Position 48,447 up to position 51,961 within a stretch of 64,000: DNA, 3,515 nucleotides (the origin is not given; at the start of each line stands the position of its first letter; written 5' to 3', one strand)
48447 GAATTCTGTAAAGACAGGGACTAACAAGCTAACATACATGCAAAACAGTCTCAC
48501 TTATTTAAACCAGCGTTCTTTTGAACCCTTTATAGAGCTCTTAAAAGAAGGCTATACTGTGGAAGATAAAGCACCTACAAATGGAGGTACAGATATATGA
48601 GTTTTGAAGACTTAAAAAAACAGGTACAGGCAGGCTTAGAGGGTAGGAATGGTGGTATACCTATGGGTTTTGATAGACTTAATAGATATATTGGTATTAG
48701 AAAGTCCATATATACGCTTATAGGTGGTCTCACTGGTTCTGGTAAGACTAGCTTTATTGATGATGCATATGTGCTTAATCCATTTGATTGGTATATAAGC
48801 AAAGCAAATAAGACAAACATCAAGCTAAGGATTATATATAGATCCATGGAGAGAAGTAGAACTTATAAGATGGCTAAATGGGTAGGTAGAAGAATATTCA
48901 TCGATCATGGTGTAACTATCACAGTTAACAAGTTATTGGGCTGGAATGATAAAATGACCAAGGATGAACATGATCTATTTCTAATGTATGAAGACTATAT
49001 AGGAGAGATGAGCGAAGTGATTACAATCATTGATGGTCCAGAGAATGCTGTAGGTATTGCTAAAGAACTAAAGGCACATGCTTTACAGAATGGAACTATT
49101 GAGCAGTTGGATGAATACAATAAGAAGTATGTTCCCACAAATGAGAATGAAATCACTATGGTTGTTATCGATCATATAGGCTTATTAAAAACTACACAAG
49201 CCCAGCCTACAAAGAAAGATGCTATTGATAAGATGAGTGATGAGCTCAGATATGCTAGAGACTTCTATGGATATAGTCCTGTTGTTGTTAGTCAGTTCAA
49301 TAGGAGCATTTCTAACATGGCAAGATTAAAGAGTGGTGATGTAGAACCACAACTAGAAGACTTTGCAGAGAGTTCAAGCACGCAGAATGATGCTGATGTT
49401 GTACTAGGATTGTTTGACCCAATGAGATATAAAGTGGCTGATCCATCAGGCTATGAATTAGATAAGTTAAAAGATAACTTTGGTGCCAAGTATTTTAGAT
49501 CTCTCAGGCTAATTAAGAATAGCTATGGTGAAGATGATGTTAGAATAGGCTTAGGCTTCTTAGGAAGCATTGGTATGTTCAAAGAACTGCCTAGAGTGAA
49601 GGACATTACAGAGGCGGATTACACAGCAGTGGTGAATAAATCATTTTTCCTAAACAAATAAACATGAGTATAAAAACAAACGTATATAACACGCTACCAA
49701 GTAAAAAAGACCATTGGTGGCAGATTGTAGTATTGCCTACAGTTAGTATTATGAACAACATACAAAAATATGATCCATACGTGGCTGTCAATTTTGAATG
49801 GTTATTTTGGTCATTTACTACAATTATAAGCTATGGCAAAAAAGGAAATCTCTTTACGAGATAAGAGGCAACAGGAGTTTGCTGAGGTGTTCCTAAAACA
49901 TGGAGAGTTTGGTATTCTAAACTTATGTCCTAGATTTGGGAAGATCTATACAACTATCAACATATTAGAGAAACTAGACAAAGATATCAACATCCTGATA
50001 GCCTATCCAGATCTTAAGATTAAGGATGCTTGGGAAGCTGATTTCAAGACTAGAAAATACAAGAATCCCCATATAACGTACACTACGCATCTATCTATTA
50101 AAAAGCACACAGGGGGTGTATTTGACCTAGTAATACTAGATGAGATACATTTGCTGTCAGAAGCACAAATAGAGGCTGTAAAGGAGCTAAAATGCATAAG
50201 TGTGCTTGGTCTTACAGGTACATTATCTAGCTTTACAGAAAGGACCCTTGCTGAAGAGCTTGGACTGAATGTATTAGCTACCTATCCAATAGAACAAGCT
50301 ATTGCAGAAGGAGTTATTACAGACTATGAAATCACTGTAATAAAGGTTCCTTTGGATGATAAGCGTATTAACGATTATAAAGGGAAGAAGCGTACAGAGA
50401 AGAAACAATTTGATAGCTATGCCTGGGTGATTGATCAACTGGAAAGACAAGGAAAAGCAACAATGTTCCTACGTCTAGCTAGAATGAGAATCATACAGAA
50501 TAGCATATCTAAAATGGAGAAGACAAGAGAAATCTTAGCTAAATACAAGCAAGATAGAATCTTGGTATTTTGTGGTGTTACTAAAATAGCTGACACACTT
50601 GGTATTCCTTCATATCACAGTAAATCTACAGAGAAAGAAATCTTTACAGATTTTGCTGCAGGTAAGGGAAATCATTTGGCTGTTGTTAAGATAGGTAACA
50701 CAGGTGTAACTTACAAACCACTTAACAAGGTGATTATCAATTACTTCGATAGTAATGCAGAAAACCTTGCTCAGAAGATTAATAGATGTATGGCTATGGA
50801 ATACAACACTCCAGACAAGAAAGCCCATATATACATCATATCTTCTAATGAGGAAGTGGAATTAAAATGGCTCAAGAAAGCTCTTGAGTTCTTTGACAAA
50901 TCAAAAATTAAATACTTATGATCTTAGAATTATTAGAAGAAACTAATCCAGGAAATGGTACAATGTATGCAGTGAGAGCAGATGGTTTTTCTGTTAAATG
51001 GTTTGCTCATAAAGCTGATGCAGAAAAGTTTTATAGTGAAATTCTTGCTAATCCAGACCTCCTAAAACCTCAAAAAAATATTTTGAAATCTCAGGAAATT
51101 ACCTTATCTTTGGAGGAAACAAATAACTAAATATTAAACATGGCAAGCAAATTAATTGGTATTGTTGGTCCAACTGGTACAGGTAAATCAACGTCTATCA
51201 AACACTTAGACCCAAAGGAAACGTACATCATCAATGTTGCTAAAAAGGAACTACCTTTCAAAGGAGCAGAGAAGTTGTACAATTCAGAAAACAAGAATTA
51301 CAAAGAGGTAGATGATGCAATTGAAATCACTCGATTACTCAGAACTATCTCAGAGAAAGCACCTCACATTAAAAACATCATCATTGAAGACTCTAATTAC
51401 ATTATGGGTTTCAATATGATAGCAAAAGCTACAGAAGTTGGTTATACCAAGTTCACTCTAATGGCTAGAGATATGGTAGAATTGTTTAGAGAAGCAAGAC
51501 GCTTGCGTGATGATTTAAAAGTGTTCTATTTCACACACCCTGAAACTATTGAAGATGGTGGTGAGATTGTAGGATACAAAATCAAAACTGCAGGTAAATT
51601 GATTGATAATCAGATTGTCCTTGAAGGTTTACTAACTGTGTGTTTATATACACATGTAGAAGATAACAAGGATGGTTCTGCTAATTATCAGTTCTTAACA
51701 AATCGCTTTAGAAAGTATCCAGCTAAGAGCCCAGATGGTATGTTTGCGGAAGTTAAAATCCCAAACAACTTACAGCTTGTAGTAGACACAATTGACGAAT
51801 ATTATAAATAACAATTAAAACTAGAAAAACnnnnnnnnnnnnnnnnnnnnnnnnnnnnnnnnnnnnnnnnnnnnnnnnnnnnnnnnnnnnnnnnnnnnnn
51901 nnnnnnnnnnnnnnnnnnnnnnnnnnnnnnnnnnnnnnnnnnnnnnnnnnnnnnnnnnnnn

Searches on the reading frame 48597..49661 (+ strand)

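Call 8: search_protein_families(library=phrogs, proteins=[window:48597-49661:+], max_evalue=0.00001)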
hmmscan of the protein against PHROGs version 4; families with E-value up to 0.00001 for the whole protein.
window:48597-49661:+ (354 aa): 4 families
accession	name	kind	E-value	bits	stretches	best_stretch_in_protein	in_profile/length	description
phrog_19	-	DNA, RNA and nucleotide metabolism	2.9e-17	63.8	1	15-332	329-582/621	DnaB-like replicative helicase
phrog_15558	-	unknown function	1.3e-15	58.5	1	141-331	198-400/403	-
phrog_239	-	DNA, RNA and nucleotide metabolism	1.4e-08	35.2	1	20-272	340-553/801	DNA primase/helicase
phrog_243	-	DNA, RNA and nucleotide metabolism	3e-07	30.7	0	166-315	123-248/273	DnaB-like replicative helicase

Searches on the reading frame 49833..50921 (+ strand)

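Call 8: search_protein_families(library=phrogs, proteins=[window:49833-50921:+], max_evalue=0.00001)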
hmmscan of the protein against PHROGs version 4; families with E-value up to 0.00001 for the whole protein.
window:49833-50921:+ (362 aa): 1 family
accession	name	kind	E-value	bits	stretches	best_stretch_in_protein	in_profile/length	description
phrog_16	-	DNA, RNA and nucleotide metabolism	1e-15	58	1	5-336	270-598/986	DNA helicase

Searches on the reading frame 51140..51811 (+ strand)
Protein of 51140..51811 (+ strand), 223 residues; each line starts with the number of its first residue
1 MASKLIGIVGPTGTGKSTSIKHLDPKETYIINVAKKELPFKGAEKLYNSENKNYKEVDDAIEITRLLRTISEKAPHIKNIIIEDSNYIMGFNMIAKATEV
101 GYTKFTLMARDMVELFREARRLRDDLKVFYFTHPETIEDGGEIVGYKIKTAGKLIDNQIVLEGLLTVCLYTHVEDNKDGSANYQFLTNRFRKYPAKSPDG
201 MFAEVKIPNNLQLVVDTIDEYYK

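Call 50: search_protein_families(library=pfam, proteins=[window:51140-51811:+], max_evalue=0.001)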
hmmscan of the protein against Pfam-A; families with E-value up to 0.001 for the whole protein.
window:51140-51811:+ (223 aa): 1 family
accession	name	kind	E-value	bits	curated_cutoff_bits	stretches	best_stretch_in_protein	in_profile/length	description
PF13479.12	AAA_24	-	3.3e-05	24.3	27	1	6-179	5-175/195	AAA domain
